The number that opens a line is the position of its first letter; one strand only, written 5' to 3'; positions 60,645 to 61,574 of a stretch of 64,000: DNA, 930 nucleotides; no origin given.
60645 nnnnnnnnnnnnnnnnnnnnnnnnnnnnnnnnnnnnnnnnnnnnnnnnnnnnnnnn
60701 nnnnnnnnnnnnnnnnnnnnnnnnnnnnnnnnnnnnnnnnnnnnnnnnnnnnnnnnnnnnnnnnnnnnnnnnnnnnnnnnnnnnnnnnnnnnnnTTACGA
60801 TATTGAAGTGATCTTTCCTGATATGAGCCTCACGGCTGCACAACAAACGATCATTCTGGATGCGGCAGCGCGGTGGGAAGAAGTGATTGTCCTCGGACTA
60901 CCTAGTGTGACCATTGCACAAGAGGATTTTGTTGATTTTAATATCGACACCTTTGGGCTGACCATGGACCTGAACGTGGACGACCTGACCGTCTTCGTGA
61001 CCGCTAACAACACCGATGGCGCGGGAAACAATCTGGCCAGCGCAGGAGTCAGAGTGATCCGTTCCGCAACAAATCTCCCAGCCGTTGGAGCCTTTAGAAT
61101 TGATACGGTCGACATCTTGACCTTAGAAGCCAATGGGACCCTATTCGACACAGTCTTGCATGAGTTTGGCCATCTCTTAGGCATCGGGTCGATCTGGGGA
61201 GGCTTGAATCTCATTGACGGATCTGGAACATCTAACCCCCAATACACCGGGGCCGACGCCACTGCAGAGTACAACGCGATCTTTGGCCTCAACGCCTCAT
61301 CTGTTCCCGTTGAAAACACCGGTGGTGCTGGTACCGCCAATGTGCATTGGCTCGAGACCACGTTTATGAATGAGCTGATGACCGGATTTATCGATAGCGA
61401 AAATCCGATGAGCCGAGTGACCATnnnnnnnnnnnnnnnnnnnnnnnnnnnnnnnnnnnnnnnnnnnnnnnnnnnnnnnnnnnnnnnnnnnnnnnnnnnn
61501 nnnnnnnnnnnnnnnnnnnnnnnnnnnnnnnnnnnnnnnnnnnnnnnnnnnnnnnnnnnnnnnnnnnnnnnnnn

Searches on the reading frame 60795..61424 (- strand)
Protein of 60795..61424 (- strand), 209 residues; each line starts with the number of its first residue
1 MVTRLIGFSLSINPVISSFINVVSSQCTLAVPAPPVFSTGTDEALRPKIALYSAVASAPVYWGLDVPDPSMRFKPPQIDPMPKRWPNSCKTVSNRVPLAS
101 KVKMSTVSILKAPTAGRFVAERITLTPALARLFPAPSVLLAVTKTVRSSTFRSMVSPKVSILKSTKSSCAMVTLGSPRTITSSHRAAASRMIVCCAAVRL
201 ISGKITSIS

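Call 8: search_protein_families(library=pfam, proteins=[window:60795-61424:-], max_evalue=0.001)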
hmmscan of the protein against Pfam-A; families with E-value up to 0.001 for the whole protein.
window:60795-61424:- (209 aa): 0 families

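Call 34: find_encoding_contigs(protein=window:60795-61424:-, flank=10000, max_places=2)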
Protein window:60795-61424:- (209 aa): no gene with exactly this product is on record in the collection.
